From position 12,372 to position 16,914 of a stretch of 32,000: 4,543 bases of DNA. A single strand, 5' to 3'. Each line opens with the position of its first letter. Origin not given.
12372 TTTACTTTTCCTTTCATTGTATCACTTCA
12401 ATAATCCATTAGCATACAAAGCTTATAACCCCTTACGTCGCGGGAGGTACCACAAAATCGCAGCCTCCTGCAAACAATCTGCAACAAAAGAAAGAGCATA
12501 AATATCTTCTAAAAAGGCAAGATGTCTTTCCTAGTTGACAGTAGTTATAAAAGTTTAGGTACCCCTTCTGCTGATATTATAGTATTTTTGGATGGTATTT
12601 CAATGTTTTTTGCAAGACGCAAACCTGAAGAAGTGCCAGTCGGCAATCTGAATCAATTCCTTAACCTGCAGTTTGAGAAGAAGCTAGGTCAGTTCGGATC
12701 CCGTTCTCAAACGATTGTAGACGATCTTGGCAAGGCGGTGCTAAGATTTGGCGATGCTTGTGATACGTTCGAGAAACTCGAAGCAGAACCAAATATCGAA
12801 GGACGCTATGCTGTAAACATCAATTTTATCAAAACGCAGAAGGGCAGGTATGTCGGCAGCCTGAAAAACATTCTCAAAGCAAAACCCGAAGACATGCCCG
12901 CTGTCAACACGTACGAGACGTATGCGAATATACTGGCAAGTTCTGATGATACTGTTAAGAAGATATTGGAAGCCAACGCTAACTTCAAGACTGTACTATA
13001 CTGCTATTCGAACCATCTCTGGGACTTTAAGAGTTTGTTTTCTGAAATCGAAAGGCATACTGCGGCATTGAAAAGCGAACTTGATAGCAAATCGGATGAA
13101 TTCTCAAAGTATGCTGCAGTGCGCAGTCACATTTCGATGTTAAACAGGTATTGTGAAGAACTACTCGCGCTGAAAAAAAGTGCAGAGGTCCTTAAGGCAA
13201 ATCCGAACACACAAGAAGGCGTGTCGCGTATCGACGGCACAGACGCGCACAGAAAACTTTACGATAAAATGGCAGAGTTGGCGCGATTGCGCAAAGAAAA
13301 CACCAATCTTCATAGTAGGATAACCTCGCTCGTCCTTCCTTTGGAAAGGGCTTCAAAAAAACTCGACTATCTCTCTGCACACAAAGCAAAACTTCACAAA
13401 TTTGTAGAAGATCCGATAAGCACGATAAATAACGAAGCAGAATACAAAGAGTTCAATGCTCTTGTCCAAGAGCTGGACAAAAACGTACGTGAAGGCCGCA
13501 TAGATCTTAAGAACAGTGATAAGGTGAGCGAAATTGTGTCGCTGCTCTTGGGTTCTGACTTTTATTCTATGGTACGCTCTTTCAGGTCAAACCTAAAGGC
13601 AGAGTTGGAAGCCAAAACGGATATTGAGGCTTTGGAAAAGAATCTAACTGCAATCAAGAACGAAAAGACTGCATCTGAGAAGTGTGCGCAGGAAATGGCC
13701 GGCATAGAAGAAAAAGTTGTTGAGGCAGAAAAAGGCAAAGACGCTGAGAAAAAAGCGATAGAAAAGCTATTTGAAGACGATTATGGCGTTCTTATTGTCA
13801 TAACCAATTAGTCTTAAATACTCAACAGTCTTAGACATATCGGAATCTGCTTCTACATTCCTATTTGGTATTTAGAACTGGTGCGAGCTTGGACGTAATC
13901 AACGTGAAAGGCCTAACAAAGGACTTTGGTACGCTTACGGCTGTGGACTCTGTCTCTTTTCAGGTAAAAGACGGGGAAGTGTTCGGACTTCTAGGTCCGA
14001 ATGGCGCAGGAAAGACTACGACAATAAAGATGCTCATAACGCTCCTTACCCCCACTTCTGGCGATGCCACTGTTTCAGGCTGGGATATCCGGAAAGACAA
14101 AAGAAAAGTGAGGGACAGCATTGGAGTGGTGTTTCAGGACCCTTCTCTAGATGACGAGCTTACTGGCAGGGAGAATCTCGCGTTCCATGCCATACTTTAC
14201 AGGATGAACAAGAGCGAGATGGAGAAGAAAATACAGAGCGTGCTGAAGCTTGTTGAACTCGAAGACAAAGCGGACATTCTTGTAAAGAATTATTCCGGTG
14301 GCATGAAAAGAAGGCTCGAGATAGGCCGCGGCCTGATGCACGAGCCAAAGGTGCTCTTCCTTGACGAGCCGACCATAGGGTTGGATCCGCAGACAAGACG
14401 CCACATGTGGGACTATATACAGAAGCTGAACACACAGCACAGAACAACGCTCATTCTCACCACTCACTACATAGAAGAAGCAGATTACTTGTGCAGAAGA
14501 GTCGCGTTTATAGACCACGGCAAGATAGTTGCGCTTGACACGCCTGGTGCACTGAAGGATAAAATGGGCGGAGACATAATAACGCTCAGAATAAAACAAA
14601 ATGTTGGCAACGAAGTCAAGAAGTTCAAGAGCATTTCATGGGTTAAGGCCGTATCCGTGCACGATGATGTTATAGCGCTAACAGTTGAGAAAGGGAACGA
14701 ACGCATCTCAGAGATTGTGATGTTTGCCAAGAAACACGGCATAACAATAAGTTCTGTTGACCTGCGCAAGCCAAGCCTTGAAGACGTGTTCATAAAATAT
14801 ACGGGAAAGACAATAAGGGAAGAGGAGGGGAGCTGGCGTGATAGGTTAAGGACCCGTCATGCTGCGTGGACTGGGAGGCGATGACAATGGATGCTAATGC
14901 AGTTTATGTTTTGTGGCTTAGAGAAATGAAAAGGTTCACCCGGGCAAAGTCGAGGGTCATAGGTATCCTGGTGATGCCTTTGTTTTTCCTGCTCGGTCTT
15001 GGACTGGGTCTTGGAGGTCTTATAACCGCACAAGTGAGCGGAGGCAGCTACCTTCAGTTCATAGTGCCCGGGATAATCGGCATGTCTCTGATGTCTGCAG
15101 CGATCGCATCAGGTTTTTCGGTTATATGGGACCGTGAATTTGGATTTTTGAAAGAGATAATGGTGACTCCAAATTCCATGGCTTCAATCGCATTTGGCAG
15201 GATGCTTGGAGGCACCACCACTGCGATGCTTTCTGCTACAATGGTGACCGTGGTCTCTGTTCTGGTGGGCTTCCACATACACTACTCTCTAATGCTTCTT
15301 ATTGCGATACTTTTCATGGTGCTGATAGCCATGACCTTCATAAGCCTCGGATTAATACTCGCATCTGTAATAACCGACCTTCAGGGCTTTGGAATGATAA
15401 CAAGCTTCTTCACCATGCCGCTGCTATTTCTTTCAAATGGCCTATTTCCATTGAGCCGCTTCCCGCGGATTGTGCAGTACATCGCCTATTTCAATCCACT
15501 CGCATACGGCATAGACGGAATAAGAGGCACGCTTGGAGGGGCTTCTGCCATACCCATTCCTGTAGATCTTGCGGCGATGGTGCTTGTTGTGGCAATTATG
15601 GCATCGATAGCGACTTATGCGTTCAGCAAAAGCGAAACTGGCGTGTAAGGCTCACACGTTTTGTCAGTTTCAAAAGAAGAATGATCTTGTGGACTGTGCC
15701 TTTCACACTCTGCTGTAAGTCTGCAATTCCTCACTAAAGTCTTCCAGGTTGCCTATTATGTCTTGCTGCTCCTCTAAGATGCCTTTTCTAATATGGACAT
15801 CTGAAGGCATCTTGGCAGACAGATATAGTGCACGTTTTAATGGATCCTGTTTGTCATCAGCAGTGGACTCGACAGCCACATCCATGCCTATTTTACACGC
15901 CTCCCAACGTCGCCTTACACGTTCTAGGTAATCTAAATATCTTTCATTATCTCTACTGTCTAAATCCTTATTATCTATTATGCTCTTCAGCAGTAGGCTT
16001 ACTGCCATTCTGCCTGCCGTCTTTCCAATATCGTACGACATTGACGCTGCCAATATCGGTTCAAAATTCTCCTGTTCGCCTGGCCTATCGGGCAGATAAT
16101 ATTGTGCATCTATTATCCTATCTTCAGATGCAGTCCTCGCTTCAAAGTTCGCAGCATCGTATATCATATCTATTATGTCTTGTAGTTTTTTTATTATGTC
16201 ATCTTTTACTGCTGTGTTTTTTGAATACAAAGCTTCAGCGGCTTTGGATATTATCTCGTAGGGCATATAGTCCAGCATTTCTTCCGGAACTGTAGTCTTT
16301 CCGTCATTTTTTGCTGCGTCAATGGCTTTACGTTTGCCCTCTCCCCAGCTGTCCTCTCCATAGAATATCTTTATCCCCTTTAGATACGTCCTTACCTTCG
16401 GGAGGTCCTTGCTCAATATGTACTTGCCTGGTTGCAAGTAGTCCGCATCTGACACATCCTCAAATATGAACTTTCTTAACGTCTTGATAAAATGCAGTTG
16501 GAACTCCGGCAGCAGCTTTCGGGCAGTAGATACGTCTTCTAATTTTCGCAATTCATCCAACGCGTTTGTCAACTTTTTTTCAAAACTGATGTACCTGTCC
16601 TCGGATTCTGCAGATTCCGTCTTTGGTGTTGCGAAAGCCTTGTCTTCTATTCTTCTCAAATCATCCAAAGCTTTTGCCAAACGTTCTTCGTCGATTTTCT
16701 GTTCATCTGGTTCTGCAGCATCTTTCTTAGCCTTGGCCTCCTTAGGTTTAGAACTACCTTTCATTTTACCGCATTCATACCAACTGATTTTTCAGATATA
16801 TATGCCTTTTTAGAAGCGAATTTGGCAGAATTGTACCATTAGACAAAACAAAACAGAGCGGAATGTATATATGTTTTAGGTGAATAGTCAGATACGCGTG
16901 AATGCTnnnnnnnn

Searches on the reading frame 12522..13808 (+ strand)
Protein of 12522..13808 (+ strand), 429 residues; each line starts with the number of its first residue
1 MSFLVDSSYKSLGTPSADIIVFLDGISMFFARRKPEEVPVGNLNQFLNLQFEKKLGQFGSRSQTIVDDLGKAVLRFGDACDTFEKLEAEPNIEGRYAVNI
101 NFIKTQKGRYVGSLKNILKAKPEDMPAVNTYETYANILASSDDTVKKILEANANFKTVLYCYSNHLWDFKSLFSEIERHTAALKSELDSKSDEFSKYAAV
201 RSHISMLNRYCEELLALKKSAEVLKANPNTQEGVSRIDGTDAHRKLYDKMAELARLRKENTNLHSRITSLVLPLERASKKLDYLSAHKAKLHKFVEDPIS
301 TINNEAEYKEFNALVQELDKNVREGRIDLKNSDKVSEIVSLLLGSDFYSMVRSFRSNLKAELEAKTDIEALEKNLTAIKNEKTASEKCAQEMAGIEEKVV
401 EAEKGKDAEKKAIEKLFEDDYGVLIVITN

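Call 12: search_protein_families(library=pfam, proteins=[window:12522-13808:+], max_evalue=0.001)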
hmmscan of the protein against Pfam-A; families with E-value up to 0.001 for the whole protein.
window:12522-13808:+ (429 aa): 0 families

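Call 42: search_protein_families(library=padloc, proteins=[window:12522-13808:+], max_evalue=1)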
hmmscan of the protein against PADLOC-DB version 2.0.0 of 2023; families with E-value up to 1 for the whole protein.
window:12522-13808:+ (429 aa): 1 family
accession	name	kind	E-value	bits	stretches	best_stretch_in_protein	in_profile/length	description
PDLC00006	DruC1|DruC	-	0.039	10.4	1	255-409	179-326/626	Unknown function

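Call 43: search_protein_families(library=phrogs, proteins=[window:12522-13808:+], max_evalue=1)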
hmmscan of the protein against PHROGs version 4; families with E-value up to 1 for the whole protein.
window:12522-13808:+ (429 aa): 3 families
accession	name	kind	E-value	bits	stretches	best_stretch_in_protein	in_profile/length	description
phrog_3737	-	tail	0.24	11.8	1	339-401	140-202/270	tail fiber protein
phrog_10261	-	moron, auxiliary metabolic gene and host takeover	0.42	11.5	0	359-412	93-144/152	membrane protein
phrog_1026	-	lysis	0.78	11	0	213-249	48-80/85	Rz-like spanin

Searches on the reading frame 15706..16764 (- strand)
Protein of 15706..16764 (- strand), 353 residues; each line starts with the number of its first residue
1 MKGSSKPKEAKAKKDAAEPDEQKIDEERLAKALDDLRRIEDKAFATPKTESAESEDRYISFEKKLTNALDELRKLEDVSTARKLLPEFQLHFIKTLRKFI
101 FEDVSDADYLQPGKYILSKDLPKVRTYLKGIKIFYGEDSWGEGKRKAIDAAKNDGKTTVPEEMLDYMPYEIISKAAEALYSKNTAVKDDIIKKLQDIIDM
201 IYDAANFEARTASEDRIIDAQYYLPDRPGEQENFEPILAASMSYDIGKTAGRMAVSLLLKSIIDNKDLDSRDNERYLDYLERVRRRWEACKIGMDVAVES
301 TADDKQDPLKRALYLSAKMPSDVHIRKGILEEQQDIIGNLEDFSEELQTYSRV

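Call 7: search_protein_families(library=pfam, proteins=[window:15706-16764:-], max_evalue=1)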
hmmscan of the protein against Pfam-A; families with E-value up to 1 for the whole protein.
window:15706-16764:- (353 aa): 1 family
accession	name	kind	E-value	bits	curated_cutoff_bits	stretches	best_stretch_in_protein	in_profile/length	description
PF20572.3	DUF6781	-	0.26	11.5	27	0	22-58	105-141/213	Family of unknown function (DUF6781)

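Call 8: search_protein_families(library=ncbifam, proteins=[window:15706-16764:-], max_evalue=1)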
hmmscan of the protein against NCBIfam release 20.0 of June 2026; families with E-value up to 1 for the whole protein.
window:15706-16764:- (353 aa): 0 families

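Call 42: search_protein_families(library=padloc, proteins=[window:15706-16764:-], max_evalue=1)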
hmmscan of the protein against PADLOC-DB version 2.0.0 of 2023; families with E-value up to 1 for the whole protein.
window:15706-16764:- (353 aa): 0 families

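Call 43: search_protein_families(library=phrogs, proteins=[window:15706-16764:-], max_evalue=1)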
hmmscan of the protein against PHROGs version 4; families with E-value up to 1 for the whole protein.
window:15706-16764:- (353 aa): 2 families
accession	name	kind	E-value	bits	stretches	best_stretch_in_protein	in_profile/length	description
phrog_990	-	other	0.01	16.1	0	118-190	272-354/374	metal-dependent phosphohydrolase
phrog_21408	-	unknown function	0.11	13.5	1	270-332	12-75/110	-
